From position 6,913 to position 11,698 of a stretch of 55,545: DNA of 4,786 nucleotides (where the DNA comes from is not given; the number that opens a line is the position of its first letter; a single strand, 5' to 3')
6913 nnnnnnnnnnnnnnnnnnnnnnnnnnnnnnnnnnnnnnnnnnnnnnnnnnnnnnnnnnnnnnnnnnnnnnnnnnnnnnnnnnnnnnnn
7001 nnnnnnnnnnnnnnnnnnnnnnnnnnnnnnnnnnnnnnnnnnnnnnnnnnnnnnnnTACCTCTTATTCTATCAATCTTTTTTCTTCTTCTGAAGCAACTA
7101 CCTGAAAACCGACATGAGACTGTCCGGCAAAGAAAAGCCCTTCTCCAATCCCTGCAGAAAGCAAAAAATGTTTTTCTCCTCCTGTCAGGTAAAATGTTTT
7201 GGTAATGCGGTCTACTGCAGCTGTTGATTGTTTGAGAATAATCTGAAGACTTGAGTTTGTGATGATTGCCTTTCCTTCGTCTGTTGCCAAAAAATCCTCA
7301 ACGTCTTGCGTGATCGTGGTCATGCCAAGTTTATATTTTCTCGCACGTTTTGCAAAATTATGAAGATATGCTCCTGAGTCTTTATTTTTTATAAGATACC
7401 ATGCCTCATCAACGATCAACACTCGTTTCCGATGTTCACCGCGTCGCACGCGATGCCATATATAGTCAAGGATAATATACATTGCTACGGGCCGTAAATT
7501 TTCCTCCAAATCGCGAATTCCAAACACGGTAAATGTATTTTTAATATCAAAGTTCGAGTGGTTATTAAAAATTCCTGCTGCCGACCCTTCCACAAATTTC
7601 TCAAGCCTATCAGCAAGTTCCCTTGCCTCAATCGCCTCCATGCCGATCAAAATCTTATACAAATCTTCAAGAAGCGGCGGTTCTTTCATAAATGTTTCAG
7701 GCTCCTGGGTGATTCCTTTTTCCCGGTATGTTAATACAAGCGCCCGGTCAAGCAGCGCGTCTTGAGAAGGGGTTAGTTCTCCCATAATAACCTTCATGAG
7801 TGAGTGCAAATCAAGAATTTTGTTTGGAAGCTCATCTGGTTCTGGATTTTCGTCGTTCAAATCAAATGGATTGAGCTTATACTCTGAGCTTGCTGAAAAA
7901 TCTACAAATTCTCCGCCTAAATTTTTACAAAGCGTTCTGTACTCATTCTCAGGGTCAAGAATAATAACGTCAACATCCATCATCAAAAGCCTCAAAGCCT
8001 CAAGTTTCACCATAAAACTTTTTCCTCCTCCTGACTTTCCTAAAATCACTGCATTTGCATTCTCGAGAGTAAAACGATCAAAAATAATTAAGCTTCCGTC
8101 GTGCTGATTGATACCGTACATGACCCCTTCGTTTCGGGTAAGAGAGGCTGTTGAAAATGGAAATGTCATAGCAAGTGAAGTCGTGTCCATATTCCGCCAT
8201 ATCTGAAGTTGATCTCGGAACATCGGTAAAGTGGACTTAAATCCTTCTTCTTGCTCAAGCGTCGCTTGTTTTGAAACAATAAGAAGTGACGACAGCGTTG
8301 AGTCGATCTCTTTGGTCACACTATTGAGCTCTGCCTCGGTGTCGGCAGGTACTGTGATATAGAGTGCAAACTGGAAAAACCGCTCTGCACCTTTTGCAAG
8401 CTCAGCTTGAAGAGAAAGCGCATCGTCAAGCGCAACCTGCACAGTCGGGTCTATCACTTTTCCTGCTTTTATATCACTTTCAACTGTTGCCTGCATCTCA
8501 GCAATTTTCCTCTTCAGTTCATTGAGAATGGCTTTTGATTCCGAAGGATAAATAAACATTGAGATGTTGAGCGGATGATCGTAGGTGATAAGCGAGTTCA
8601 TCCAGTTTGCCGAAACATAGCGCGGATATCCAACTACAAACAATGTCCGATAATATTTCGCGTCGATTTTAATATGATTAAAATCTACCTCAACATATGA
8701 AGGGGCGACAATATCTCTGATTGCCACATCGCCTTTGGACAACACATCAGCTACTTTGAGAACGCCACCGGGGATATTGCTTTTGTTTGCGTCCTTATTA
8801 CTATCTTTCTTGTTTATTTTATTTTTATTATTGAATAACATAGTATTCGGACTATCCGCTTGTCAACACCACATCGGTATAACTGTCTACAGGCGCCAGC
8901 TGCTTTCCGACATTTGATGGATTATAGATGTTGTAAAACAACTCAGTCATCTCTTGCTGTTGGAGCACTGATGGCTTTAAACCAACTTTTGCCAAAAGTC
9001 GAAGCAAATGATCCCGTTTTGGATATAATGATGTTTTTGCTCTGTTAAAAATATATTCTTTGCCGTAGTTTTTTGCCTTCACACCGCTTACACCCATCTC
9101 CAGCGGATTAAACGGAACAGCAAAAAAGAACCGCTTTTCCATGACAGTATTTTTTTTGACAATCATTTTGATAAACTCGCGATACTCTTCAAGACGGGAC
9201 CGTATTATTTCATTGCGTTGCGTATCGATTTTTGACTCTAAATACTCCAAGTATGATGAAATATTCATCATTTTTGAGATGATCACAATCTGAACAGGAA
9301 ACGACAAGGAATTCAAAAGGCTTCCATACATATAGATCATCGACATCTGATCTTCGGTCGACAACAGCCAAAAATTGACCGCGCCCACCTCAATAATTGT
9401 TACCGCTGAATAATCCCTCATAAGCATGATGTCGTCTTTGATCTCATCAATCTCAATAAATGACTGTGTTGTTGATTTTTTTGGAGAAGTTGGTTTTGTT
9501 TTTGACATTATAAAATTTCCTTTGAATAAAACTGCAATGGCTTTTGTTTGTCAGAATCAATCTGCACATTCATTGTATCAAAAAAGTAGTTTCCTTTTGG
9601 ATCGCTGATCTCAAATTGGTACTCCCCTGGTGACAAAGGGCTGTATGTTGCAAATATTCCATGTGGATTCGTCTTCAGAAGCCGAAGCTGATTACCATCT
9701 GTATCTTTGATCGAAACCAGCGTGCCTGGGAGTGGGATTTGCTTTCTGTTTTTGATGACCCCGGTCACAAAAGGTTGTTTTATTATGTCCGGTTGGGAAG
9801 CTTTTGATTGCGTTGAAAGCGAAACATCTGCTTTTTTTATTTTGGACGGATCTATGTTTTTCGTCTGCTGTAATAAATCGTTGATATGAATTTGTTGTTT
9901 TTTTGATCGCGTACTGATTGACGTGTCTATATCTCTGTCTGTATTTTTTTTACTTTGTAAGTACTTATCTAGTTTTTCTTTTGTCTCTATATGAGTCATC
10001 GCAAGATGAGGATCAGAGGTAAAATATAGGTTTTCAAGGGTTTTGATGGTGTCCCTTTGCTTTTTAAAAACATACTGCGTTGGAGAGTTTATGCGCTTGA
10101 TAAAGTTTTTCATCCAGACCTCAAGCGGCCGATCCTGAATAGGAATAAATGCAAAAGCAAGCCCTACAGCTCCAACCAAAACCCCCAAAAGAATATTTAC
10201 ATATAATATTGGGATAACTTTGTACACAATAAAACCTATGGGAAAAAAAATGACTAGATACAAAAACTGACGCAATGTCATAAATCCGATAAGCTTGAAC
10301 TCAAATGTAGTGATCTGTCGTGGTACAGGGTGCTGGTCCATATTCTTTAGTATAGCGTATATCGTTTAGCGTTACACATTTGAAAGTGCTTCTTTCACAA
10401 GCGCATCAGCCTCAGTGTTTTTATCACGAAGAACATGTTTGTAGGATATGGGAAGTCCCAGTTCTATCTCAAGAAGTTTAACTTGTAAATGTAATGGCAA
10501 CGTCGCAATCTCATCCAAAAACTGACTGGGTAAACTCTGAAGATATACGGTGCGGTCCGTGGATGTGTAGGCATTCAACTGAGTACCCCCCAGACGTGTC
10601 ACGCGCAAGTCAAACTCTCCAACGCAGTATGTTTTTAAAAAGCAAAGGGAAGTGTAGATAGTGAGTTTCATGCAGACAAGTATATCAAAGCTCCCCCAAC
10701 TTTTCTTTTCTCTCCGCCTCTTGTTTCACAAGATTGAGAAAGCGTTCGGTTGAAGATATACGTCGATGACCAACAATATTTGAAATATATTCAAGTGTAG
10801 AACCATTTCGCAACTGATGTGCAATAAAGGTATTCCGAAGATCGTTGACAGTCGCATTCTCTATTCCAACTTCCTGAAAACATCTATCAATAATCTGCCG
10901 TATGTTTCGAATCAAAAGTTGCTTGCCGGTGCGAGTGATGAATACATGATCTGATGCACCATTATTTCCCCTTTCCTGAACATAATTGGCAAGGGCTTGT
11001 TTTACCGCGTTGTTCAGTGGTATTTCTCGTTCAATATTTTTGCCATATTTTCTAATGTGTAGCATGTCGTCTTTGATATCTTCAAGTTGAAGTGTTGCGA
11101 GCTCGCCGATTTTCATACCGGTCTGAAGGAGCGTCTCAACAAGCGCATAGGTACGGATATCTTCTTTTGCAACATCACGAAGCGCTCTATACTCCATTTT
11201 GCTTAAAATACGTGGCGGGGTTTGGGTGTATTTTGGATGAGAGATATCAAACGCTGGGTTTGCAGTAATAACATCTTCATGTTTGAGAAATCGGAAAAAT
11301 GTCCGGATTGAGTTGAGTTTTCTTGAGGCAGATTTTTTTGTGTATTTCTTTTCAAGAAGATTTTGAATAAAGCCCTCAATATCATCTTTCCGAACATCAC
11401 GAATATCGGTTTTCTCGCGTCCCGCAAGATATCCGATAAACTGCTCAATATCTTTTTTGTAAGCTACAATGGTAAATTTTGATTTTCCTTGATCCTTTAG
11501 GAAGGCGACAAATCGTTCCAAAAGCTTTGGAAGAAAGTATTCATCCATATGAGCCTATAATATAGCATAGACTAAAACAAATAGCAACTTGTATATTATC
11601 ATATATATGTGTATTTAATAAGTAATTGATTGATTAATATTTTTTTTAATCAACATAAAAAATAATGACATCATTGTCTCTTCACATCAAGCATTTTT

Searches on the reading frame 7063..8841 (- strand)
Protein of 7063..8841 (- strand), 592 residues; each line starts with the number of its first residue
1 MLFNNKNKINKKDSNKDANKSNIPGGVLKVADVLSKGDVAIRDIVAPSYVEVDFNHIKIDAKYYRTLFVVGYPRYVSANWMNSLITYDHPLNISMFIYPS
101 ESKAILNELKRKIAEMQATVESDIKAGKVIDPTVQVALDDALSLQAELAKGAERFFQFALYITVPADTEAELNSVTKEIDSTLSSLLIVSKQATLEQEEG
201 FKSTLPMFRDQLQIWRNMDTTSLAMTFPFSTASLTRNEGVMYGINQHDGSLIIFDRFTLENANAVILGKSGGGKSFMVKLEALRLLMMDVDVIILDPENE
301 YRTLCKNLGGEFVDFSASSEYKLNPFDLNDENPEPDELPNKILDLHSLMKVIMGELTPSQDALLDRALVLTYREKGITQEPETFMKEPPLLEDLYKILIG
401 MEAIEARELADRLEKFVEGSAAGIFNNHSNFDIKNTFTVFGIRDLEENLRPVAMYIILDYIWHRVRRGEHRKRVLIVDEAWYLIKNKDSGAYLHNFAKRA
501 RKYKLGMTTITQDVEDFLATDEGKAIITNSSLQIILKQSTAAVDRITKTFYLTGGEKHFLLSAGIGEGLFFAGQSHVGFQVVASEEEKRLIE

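Call 3: search_protein_families(library=pfam, proteins=[window:7063-8841:-], max_evalue=1)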
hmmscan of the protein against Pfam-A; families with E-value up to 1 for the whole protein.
window:7063-8841:- (592 aa): 6 families
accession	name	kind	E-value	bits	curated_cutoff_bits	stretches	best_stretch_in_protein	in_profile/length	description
PF19044.6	P-loop_TraG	-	2.3e-29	102.7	25.8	1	257-563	25-345/413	TraG P-loop domain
PF12846.13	AAA_10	-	2.5e-13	50.2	27.5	1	260-526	20-295/362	AAA-like domain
PF01935.23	DUF87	-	1.1e-10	42.4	23.2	1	266-331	28-95/220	Helicase HerA, central domain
PF03135.19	CagE_TrbE_VirB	-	7.2e-05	23.3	21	1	59-208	61-198/204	CagE, TrbE, VirB family, component of type IV transporter system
PF13401.12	AAA_22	-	0.038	14.8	27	0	459-497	73-108/130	AAA domain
PF02925.21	gpD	-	0.21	12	25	1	59-101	53-97/141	Bacteriophage scaffolding protein D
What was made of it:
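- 5362..8841 (-): Context: PBP2 (5362..7056) and a VirB4-like ATPase (7063..8841). They are the conserved left flank of the cassette. Pfam (call 3).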

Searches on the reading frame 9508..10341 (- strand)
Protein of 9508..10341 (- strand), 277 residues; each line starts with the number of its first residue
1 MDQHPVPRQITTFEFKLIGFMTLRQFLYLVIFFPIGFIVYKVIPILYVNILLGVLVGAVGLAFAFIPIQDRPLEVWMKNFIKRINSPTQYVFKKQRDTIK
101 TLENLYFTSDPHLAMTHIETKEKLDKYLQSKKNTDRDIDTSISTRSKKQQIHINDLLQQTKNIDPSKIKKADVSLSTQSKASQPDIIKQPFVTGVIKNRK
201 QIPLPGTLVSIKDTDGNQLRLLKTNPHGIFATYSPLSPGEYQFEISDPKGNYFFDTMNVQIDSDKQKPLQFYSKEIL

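Call 103: search_protein_families(library=pfam, proteins=[window:9508-10341:-], max_evalue=0.001)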
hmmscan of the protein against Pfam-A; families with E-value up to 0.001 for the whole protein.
window:9508-10341:- (277 aa): 3 families
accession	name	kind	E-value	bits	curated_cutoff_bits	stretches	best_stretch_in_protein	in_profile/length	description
PF12666.12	PrgI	-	1.4e-07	32.4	27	1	5-90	1-89/91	PrgI family protein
PF13620.12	CarboxypepD_reg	-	0.00026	21.7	32.3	1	192-249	2-58/82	Carboxypeptidase regulatory-like domain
PF17210.9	SdrD_B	-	0.00057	20.5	29.7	0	197-265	17-87/112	SdrD B-like domain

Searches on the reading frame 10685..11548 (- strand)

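Call 103: search_protein_families(library=pfam, proteins=[window:10685-11548:-], max_evalue=0.001)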
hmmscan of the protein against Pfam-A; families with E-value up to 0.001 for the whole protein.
window:10685-11548:- (287 aa): 4 families
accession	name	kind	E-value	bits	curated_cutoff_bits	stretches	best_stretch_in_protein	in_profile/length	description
PF00589.27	Phage_integrase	-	5.8e-25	88.5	27.1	1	115-275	3-170/172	Phage integrase family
PF02899.23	Phage_int_SAM_1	-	6e-18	65.3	22.3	1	10-91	1-82/83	Phage integrase, N-terminal SAM-like domain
PF13495.12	Phage_int_SAM_4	-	1.5e-10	41.8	27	1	9-92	1-82/85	Phage integrase, N-terminal SAM-like domain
PF13102.12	Phage_int_SAM_5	-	7.7e-05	23.4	22.3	1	18-100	11-96/98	Phage integrase SAM-like domain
